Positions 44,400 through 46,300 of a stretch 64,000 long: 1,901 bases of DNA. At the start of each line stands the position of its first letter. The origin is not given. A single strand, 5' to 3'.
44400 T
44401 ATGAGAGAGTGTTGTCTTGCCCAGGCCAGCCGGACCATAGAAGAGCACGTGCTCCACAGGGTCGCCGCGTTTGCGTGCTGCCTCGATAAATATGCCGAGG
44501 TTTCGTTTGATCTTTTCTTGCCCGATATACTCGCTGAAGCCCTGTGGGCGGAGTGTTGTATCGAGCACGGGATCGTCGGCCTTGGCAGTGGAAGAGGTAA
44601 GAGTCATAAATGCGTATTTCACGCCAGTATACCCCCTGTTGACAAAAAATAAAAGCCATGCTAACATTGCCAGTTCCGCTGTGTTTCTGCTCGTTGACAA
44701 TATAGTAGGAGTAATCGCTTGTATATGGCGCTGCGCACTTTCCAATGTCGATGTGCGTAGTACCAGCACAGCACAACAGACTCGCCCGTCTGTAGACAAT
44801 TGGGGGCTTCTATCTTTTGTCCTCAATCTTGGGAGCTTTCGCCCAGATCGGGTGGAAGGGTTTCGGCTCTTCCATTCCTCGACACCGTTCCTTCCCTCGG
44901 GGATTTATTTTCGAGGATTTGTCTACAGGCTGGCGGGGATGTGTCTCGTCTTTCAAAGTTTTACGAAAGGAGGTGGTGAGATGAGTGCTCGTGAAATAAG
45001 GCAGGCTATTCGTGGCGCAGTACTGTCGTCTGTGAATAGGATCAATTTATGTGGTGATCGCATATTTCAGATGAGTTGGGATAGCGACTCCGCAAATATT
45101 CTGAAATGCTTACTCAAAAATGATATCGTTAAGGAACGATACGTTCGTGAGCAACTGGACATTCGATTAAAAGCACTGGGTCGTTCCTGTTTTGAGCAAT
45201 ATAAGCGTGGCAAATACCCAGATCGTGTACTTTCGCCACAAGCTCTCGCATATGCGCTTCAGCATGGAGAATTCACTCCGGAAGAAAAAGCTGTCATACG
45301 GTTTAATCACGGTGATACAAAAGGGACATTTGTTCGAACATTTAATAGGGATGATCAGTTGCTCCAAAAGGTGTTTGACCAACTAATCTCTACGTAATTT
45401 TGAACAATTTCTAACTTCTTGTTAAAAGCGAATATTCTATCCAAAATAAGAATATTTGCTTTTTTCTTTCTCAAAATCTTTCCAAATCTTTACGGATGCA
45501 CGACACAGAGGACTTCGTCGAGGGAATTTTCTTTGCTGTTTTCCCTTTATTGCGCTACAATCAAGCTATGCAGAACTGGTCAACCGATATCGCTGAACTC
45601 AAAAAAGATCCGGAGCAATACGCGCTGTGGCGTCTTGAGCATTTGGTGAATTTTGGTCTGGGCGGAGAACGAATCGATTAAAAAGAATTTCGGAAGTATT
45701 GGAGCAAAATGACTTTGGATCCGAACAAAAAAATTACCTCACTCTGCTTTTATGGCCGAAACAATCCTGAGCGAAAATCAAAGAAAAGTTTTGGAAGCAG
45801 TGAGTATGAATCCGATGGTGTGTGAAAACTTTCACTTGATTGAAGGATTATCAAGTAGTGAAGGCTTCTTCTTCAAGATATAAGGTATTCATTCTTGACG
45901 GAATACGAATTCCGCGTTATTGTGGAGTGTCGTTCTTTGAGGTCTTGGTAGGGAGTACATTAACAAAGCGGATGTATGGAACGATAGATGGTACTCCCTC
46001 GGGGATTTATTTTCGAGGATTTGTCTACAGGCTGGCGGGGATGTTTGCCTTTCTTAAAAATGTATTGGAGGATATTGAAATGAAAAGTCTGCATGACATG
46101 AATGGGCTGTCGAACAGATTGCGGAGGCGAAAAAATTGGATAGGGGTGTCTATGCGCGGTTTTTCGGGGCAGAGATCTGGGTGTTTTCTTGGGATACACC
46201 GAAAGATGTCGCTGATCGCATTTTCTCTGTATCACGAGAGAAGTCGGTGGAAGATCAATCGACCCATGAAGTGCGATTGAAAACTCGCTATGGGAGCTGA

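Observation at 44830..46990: Rearranged segment downstream of the PilB gene: duplicated 50-bp leader element and a remnant copy of the PilB 3' end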

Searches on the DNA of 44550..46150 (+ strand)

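Call 35: search_rna_families(source=window, start=44550, end=46150, threshold=evalue, max_evalue=10, show_alignments=3)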
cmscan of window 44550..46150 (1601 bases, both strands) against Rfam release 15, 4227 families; matches with E-value up to 10: 5.
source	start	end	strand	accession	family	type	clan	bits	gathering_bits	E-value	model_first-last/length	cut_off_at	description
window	45421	45469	-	RF04352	Plastid-psbA-4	Cis-reg;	CL00153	18.7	56.8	5.6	1-61/61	no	Plastid-psbA-4 3UTR RNA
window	45422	45464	+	RF04157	MIR9486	Gene; miRNA;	-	17.7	100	2.4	1-119/119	no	MIR9486 microRNA precursor family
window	44760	44795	+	RF02595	EBv-sisRNA-1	Gene;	-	13.6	58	7.2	1-81/81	no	Epstein-Barr virus stable intronic sequence RNA 1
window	44764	44843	-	RF01930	bxd_2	Gene; lncRNA;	-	13.2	80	5.1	1-91/91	no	Bithoraxoid conserved region 2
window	45405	45462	-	RF01491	rli54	Cis-reg;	-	11.8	80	3.5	449-506/528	no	Listeria sRNA rli54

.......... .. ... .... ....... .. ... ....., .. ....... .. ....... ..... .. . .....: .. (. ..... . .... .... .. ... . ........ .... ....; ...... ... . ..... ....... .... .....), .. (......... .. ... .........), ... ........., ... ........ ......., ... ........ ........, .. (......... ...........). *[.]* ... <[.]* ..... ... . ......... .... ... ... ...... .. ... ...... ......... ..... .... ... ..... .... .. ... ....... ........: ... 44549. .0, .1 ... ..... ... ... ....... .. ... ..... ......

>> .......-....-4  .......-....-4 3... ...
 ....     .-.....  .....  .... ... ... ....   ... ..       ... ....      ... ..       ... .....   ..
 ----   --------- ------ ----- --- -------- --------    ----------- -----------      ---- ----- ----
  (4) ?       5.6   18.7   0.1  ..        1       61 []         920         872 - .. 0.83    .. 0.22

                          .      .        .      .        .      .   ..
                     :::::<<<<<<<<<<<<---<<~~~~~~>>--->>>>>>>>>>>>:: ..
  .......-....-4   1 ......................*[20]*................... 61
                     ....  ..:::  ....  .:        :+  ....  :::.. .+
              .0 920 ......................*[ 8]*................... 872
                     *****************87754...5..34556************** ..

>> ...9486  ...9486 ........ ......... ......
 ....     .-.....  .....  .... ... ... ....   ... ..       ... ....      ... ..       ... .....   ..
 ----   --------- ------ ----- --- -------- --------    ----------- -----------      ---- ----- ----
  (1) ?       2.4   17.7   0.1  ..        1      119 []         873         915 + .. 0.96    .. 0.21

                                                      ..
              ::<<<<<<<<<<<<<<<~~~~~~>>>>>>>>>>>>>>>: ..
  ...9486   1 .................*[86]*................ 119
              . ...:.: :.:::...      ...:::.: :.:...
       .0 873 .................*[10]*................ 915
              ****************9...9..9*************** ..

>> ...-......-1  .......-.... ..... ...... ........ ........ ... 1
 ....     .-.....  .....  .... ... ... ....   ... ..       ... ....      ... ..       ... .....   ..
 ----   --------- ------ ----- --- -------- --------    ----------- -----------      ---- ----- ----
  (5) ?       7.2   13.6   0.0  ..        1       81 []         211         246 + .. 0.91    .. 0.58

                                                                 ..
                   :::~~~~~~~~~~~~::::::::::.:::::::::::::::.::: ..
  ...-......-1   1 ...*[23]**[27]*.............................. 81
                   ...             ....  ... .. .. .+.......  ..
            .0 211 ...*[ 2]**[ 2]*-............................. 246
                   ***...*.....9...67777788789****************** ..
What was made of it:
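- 45424..45463 (.): Hairpin, probably a bidirectional terminator, between ORF A and the pilB remnant. It appears as a perfect hairpin in chance Rfam alignments (call 35).
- On Known RNA families (Rfam 15): In 44550-46150 at E<=10 there are only chance hits of 12-19 bits (call 35).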

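Call 90: build_rna_model(alignment_id=A4, structure=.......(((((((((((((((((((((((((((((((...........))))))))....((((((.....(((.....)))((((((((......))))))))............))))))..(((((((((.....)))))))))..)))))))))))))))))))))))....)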
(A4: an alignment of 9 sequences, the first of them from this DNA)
Model R1 built from alignment A4 (9 sequences, 177 columns); structure: as given.
model positions 175; base pairs 57; branch points 3; effective number of sequences 0.8; information 0.591 bits per position. Calibrated on 0.2 Mb of random sequence (short: E-values are rough).
structure used (alignment columns):
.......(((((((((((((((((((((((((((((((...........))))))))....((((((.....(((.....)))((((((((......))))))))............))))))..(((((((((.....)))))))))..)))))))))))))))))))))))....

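Call 91: search_with_rna_model(model_id=R1, sources=[window, L005, L010, L011, L014, L016, L018, L019, L020, L021, L023, L003, L004], max_evalue=1, make_alignment=true, show_alignments=0)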
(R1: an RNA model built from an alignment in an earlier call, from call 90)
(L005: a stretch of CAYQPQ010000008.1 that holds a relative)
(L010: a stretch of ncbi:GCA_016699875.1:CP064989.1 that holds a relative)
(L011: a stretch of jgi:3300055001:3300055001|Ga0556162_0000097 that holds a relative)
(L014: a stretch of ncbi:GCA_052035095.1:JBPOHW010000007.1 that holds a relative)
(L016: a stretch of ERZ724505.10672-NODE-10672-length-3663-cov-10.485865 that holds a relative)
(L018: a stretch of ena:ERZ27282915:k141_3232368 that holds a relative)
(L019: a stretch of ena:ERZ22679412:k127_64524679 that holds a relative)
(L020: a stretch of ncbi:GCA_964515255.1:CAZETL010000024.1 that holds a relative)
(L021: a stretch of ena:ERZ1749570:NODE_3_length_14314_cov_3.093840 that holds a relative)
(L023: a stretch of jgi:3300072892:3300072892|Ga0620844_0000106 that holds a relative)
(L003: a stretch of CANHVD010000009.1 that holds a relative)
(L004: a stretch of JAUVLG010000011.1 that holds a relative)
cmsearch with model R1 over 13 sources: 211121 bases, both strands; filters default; matches with E-value up to 1: 22.
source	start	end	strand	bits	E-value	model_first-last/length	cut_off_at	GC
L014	7752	7926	-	211.2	1.8e-61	1-175/175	no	0.55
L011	14826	15000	-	210.2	3.5e-61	1-175/175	no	0.55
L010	14596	14769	-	203.1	4.8e-59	1-175/175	no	0.52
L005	5047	5220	+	202.4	7.7e-59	1-175/175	no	0.53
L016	1896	2069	+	202.4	7.7e-59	1-175/175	no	0.53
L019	9721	9894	-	197.5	2.3e-57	1-175/175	no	0.56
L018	5941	6115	-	197.3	2.7e-57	1-175/175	no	0.57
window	44771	44945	+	196.1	6e-57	1-175/175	no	0.54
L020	6467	6642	-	187.3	2.8e-54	1-175/175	no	0.57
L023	8677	8922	-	110.9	2.4e-31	1-175/175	no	0.51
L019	9719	9892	+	34.5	2e-08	1-175/175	no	0.56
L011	13849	13960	-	34.5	2.1e-08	1-175/175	no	0.46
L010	14594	14767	+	31.5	1.6e-07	1-175/175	no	0.52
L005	5049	5222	-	28.8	1e-06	1-175/175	no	0.53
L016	1898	2071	-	28.8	1e-06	1-175/175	no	0.53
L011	14824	14998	+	27.2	3.3e-06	1-175/175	no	0.55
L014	7750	7924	+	26.2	6.3e-06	1-175/175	no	0.54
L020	6465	6640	+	23.8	3.3e-05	1-175/175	no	0.57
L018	5939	6113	+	23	6e-05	1-175/175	no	0.56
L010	7835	7871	-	9.6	0.64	1-175/175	no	0.49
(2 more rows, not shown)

Alignment A6: 22 matches aligned to the model, 436 columns, each read 5' to 3' on its own strand. Consensus structure (alignment columns), stored with it:
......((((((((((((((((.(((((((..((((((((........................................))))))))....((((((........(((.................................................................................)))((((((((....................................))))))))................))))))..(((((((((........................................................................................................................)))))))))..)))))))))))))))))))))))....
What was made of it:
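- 44776..44942 (+): Core of a conserved structured RNA with no Rfam family: closing stem P1 (44776-99 with 44919-42), P2, P3, P3b, P4 (UUCG loop) and P5. CM hit of 196 bits on the + strand against 20 bits on the - strand (call 91).
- Strand-specific CM score of 196 against 20 bits (call 91).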

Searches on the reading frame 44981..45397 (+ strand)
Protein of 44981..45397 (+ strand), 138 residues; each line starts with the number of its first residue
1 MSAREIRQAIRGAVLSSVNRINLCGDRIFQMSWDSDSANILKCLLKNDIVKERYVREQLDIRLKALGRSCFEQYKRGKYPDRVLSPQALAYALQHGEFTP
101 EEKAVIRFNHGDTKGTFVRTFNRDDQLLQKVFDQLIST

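Call 10: search_protein_families(library=pfam, proteins=[window:44981-45394:+], max_evalue=0.1)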
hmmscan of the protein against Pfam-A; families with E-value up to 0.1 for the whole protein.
window:44981-45394:+ (138 aa): 0 families

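Call 11: search_protein_families(library=ncbifam, proteins=[window:44981-45394:+], max_evalue=0.1)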
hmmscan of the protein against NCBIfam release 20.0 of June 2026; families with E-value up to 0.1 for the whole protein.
window:44981-45394:+ (138 aa): 0 families

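Call 16: find_encoding_contigs(protein=window:44981-45397:+, flank=10000, max_places=10)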
Protein window:44981-45397:+ (138 aa): 2 contigs read that carry it; 2 places shown.
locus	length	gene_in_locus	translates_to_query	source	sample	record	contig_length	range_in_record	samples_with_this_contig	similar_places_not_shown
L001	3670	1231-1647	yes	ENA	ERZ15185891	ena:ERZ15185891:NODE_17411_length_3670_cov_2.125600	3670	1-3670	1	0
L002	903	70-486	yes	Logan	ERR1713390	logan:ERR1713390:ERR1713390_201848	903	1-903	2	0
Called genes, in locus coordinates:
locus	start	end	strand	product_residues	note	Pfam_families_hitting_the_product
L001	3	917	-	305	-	?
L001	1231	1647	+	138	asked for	-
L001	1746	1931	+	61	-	-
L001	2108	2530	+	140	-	-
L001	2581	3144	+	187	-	-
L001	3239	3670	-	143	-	?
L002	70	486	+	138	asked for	-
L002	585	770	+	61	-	-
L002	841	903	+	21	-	?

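Call 20: find_homologous_proteins(query=window:44981-45394:+, max_evalue=0.01)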
Query window:44981-45394:+ (138 aa): 1 proteins with E <= 0.01 among 14 candidates.
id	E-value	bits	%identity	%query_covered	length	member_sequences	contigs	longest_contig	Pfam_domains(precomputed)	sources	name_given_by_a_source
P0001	2.2e-85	301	100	100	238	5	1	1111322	-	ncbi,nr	ncbi:MAG: hypothetical protein IPJ67_04890 [Candidatus Moraniibacteriota bacterium]|nr:MAG: hypothet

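Call 58: predict_structure(protein=window:44981-45394:+)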
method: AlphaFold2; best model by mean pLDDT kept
length: 138 residues; sequences in the alignment: 1
mean_pLDDT: 50.1   pTM: 0.45
mean pLDDT of the five models: 50.1, 48.8, 45.5, 41.7, 34.9
residues with pLDDT >= 90: 0; 70-90: 8; 50-70: 71; < 50: 59
segments of 3 or more residues with pLDDT < 50: 1-37, 107-119, 132-138
pLDDT, mean of each block of 10 residues (from residue 1): 38 32 24 43 55 63 67 65 57 65 51 43 52 43
secondary structure, 60 per line:
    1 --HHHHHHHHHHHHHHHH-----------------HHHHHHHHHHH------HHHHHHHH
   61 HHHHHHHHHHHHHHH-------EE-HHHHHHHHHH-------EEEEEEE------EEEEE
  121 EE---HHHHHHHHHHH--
elements in order: H3-18 H36-46 H53-75 H86-95 E103-109 E116-122 H126-136
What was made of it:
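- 44981..45397 (+): ORF A, 138 aa. A short member of the 'A family', lacking the N-terminal hydrophobic segment seen in relatives. The AF2 model is poor (call 58).
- Tried and rejected: The AF2 model of ORF A without an alignment is unusable, pLDDT 50 (call 58).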

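Call 96: search_protein_families(library=padloc, proteins=[window:44981-45394:+], max_evalue=1)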
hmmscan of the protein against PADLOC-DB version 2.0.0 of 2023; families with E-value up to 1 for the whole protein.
window:44981-45394:+ (138 aa): 0 families

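Call 97: search_protein_families(library=phrogs, proteins=[window:44981-45394:+], max_evalue=1)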
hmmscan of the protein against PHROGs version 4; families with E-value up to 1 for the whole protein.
window:44981-45394:+ (138 aa): 2 families
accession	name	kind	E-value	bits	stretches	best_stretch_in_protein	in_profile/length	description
phrog_15349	-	unknown function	0.3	12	1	47-60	6-19/34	-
phrog_36052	-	unknown function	0.34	12.3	1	89-119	14-44/65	-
